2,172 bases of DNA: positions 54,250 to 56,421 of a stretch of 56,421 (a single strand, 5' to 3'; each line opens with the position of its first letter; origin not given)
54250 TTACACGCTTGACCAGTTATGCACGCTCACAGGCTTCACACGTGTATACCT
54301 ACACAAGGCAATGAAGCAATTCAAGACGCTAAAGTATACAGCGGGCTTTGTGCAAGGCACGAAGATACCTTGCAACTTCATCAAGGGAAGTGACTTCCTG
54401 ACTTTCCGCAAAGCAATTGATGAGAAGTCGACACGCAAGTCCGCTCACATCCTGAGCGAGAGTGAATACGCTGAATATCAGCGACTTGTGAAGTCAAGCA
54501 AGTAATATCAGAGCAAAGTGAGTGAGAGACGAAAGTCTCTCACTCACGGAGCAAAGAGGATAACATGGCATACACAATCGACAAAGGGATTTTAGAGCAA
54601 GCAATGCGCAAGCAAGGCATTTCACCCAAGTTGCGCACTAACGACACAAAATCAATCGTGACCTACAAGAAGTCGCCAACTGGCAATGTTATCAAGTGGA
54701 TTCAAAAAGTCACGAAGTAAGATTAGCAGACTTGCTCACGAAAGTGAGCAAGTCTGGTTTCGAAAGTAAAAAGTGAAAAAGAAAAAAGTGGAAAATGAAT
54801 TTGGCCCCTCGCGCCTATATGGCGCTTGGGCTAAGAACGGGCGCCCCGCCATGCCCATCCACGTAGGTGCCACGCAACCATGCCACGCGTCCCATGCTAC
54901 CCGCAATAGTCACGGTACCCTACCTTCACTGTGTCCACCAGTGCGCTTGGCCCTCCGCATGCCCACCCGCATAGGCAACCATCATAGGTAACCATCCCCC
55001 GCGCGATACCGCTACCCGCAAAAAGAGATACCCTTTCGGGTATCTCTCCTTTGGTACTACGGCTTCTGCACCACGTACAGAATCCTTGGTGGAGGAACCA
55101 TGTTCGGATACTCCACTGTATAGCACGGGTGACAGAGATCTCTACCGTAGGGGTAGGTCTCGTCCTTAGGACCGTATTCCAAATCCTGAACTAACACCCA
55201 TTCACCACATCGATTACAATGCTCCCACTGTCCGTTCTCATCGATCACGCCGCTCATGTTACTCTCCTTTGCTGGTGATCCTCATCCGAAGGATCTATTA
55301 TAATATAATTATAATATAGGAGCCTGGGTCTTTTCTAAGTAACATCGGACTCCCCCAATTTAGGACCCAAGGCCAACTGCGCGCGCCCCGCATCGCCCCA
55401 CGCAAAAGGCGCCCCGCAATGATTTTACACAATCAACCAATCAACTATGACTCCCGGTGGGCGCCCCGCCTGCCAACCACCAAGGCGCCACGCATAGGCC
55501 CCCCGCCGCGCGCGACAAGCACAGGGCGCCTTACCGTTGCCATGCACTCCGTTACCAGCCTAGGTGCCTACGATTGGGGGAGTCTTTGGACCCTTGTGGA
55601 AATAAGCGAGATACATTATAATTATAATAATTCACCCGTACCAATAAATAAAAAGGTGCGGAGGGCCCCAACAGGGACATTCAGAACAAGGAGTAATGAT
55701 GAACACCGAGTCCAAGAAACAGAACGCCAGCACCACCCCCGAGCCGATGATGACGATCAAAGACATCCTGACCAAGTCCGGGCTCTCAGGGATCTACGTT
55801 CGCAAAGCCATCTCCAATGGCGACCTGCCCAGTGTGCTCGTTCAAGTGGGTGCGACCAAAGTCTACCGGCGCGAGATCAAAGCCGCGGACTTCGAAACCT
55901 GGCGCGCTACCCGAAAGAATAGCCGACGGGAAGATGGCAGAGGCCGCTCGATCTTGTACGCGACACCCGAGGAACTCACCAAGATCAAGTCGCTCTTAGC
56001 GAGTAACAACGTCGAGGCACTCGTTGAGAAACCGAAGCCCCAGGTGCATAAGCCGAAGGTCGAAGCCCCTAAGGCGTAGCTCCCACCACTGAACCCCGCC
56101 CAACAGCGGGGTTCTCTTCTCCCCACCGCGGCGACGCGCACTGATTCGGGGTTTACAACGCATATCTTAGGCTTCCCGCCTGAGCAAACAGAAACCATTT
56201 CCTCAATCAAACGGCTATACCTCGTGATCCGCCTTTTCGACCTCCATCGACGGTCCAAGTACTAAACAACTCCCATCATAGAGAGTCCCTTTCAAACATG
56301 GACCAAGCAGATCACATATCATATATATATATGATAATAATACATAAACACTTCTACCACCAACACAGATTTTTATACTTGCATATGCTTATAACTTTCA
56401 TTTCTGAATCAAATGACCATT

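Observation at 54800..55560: Strand-asymmetric GC-rich motif arrays flanking an antisense zinc-ribbon gene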

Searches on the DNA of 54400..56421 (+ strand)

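Call 7: search_rna_families(source=window, start=54400, end=56421, threshold=evalue, max_evalue=10, show_alignments=3)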
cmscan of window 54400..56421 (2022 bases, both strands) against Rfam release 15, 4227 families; matches with E-value up to 10: 6.
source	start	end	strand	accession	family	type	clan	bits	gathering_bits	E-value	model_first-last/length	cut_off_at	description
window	54691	54761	+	RF02617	SSRC10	Gene; sRNA;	-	23.2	56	0.15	1-113/113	no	Streptococcus sRNA 10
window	56331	56413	+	RF01288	snoR31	Gene; snRNA; snoRNA; CD-box;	-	19.5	44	6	1-93/93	no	Small nucleolar RNA snoR31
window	56332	56411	+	RF01422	snoR116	Gene; snRNA; snoRNA; CD-box;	-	18.2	47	3.6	1-86/86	no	small nucleolar RNA snoR116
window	54441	54516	-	RF00325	SNORD53_SNORD92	Gene; snRNA; snoRNA; CD-box;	CL00063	16.5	46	6.7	1-78/78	no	Small nucleolar RNA SNORD53/SNORD92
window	56058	56127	+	RF00519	suhB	Gene; sRNA;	CL00108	15.1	41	6.6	1-77/77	no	Makes More Granules Regulator RNA (mmgR)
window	55692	55773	+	RF01133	sR3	Gene; snRNA; snoRNA; CD-box;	-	12.4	41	4.1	1-55/55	no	Small nucleolar RNA sR3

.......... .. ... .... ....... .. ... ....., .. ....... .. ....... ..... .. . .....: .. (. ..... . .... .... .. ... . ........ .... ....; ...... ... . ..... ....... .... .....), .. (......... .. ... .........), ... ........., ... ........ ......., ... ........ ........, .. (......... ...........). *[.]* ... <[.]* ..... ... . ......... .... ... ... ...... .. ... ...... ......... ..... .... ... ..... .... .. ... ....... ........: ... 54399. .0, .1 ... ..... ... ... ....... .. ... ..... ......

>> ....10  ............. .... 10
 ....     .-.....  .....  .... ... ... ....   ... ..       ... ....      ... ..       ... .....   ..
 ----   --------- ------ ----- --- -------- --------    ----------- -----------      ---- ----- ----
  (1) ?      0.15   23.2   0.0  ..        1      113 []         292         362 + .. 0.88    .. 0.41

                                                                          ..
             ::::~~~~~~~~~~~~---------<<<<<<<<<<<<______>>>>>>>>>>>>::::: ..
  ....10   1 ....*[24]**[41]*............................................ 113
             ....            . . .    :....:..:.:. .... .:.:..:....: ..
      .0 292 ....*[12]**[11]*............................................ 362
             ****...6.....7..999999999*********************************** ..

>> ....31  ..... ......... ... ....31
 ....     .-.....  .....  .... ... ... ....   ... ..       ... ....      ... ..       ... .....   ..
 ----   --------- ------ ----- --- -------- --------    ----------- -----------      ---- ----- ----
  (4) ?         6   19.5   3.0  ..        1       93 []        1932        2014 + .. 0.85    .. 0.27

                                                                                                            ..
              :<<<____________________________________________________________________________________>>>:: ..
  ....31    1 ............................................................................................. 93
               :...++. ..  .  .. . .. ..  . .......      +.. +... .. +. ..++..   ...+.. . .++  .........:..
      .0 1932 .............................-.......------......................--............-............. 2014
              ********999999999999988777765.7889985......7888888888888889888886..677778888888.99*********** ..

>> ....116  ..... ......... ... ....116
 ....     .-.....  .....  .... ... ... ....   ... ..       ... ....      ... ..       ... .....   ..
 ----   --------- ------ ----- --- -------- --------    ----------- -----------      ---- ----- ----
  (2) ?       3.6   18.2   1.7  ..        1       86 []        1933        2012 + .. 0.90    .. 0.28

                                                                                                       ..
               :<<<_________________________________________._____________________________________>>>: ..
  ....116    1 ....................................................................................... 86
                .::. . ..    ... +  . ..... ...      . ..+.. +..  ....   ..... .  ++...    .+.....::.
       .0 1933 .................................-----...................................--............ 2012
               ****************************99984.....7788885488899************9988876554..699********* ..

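Call 8: search_dna_similar(query=window:54500-56421:+, collection=phages, mode=distant, max_rows=30)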
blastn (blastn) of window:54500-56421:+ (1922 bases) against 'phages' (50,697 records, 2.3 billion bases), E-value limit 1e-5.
No match.

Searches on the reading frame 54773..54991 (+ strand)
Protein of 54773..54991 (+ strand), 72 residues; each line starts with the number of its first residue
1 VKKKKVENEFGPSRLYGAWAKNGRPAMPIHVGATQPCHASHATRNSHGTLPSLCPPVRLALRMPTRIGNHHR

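Call 114: search_protein_families(library=pfam, proteins=[window:54773-54991:+], max_evalue=0.1)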
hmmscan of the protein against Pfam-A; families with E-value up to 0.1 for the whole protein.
window:54773-54991:+ (72 aa): 0 families

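Call 115: search_protein_families(library=phrogs, proteins=[window:54773-54991:+], max_evalue=0.1)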
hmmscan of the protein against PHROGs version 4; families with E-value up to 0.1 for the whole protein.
window:54773-54991:+ (72 aa): 0 families

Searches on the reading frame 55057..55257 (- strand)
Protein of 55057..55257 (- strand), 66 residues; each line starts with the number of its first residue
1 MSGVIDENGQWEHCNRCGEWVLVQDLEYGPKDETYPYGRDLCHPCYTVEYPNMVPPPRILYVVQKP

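Call 11: search_protein_families(library=phrogs, proteins=[window:55057-55257:-], max_evalue=0.01)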
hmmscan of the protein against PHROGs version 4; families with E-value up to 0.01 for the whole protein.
window:55057-55257:- (66 aa): 0 families

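Call 12: search_protein_families(library=pfam, proteins=[window:55057-55257:-], max_evalue=0.01)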
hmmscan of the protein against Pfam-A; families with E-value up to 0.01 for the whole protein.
window:55057-55257:- (66 aa): 1 family
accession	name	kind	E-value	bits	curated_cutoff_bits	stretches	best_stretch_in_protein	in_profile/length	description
PF21366.3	TRAFD1-XIAF1_ZnF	-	0.0033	17.7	27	1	12-31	21-40/43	TRAFD1/XAF1, zinc finger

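Call 20: find_related_loci(query=window:55057-55257:-, collection=viral_contigs, flank=4000)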
Query window:55057-55257:- (66 aa) in viral_contigs; peptide patterns used: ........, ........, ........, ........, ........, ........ (x = any residue, [..] = any of these).
6 stretches matched a pattern, but none encodes a relative of the query by tblastn (E <= 1e-3).

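Call 22: find_encoding_contigs(protein=window:55057-55257:-, flank=5000, max_places=10)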
Protein window:55057-55257:- (66 aa): 12 contigs read that carry it; 5 places shown.
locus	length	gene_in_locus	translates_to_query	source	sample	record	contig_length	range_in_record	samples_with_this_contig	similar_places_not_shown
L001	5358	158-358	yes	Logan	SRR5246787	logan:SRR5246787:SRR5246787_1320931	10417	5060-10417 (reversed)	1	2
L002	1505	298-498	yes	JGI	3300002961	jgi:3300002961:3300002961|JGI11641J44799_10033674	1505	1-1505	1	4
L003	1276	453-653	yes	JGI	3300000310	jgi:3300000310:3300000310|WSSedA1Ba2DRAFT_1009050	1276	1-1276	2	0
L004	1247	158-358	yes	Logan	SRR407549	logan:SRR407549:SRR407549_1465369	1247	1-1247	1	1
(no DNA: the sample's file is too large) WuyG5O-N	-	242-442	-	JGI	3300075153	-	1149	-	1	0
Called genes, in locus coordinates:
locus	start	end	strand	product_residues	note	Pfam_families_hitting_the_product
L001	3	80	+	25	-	?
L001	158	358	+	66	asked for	-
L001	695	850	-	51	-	-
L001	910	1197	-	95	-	-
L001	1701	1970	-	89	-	-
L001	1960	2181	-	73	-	-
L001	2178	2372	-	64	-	-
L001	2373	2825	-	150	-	PF02796:HTH_7 (faint), PF13384:HTH_23 (faint), PF13518:HTH_28 (faint)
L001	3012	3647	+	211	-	-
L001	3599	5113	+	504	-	-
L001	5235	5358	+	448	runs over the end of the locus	PF05133:SPP1_portal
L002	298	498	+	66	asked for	-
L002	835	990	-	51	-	-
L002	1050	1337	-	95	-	-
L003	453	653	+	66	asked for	-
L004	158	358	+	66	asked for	-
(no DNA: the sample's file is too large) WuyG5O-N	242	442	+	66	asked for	-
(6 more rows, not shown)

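Call 28: find_homologous_proteins(query=window:55057-55257:-, max_evalue=0.001)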
Query window:55057-55257:- (66 aa): 12 proteins with E <= 0.001 among 12 candidates.
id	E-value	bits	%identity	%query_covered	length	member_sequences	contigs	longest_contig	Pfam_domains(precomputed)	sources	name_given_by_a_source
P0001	5.3e-42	159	100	100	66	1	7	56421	-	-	-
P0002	7.0e-15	72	67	74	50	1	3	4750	-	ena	-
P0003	5.1e-14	70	60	89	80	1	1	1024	-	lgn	-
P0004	8.2e-13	66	49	100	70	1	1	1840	-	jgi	jgi:ribosomal protein L34E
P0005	1.1e-12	65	51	98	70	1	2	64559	-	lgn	-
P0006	2.0e-12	64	54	80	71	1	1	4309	-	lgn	-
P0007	7.0e-12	63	56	82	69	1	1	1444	-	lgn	-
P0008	1.4e-11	62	60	74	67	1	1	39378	-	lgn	-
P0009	1.2e-9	56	59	68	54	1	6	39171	-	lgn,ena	-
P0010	6.7e-6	44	49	80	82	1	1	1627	-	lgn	-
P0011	2.5e-5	42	53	68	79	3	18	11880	-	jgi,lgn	jgi:hypothetical protein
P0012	3.1e-5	42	49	74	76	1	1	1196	-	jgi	jgi:hypothetical protein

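Call 30: find_encoding_contigs(protein=P0005, flank=4000, max_places=4)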
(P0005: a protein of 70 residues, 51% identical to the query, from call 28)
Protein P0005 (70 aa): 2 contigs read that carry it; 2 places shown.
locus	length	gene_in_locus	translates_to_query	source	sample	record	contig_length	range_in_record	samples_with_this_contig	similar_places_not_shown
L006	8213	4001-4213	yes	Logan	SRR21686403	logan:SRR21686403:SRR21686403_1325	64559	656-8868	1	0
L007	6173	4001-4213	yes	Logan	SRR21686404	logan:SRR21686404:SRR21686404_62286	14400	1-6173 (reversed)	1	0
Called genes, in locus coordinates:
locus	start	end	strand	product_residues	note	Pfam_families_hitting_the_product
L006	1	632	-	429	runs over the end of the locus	?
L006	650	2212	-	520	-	PF17289:Terminase_6C (weak)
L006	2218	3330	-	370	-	-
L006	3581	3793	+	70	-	-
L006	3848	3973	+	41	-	-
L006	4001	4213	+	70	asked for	-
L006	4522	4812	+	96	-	-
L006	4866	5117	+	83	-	-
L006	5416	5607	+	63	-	-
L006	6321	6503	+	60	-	-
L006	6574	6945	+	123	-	-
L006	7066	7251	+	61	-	-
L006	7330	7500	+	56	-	-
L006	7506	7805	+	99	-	-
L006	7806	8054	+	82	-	-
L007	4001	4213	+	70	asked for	-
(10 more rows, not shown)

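Call 31: find_encoding_contigs(protein=P0008, flank=4000, max_places=4)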
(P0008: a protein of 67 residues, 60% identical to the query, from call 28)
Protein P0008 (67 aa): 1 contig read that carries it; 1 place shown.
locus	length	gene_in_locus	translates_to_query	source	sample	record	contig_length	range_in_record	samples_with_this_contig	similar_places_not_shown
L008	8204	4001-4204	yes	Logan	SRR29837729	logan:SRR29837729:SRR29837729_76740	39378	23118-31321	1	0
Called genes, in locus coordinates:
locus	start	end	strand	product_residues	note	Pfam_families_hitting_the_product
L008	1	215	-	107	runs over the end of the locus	-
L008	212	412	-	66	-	-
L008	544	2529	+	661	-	PF05272:VapE-like_dom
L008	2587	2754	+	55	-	-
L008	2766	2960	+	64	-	-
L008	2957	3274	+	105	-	PF26948:DUF8296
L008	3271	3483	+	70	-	-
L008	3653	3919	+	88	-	-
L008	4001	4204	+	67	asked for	-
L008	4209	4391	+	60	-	-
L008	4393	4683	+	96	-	-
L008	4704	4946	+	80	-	-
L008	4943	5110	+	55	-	-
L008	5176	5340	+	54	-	-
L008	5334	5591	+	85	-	-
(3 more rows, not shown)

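Call 42: find_encoding_contigs(protein=P0002, flank=4000, max_places=4)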
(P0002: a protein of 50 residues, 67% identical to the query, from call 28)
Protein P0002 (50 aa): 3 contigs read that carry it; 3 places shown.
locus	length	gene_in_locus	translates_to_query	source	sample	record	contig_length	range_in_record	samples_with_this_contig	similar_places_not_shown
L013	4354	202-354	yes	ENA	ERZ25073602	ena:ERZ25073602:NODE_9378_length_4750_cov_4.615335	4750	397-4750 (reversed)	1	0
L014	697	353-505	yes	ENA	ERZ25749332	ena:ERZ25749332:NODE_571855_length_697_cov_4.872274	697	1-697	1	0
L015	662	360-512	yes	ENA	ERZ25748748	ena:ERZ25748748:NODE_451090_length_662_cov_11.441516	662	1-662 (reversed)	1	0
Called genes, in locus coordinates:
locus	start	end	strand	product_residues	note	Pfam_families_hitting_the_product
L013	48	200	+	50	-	-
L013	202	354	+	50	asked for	-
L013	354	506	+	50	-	-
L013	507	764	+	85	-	-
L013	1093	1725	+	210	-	-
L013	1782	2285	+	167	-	-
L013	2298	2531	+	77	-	-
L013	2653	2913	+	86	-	-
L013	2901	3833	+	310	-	-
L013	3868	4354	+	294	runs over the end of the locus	?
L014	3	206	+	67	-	?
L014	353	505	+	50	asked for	-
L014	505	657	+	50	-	-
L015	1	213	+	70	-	?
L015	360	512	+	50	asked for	-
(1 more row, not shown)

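Call 43: find_encoding_contigs(protein=P0009, flank=4000, max_places=4)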
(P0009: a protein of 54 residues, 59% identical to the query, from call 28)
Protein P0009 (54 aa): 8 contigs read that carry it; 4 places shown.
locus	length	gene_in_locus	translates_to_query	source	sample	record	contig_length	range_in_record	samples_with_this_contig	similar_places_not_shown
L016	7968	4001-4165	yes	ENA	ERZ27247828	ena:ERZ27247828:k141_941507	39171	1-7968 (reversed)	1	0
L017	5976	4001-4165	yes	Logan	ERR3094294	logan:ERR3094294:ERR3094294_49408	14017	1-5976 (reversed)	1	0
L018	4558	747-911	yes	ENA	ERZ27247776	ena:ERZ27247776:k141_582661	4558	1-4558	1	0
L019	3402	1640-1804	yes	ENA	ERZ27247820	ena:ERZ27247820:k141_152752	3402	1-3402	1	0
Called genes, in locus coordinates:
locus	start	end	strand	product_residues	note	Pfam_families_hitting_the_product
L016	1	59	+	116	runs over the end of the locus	-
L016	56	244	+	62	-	-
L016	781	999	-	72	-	-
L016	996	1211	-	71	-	-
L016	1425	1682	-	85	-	-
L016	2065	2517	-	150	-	-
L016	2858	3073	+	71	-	-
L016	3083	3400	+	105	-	-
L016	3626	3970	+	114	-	-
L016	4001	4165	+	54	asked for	-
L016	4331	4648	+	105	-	-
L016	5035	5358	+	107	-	-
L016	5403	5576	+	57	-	-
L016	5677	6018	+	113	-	-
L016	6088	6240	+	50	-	-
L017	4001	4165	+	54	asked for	-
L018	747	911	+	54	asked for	-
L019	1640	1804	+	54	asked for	-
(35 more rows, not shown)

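Call 95: find_encoding_contigs(protein=P0003, flank=3000, max_places=3)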
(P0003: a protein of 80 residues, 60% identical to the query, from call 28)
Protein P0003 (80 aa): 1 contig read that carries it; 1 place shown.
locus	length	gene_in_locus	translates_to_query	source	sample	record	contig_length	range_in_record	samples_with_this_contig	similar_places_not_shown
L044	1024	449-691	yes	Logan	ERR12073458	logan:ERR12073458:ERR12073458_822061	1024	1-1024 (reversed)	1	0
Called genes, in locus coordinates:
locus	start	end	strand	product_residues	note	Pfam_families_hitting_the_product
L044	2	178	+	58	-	?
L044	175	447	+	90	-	-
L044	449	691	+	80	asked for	-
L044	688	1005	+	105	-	-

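Call 96: find_encoding_contigs(protein=P0006, flank=4000, max_places=3)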
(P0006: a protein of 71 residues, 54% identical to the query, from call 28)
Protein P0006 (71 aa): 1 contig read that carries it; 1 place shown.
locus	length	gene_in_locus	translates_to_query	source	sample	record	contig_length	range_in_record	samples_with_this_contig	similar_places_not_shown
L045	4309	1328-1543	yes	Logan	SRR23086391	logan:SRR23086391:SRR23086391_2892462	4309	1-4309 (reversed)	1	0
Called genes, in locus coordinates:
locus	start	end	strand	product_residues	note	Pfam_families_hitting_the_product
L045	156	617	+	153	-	-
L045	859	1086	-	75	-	-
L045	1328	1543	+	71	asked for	-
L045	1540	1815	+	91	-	-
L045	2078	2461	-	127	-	-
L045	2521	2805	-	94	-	-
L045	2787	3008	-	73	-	-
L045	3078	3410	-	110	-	-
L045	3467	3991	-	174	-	-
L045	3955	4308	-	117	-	?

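Call 102: find_encoding_contigs(protein=P0007, flank=2000, max_places=2)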
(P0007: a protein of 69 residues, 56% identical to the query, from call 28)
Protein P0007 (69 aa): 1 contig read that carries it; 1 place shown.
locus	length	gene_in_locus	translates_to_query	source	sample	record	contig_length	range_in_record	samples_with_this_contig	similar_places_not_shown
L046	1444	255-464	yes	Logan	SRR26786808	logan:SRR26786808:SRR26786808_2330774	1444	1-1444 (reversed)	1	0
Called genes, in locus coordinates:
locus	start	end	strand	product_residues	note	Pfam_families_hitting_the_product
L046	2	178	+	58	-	?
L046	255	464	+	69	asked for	-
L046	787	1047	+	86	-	-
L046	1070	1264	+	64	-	-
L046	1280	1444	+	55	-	?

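Call 103: find_encoding_contigs(protein=P0004, flank=2000, max_places=2)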
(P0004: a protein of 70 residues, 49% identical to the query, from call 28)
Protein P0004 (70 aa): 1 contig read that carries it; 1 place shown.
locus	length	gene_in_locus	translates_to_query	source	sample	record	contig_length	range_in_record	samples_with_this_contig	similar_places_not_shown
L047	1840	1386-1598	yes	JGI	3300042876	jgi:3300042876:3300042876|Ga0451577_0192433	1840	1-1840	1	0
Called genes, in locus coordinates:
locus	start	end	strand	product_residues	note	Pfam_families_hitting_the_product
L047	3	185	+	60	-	?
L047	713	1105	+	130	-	-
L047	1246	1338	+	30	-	-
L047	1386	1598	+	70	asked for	-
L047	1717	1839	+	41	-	?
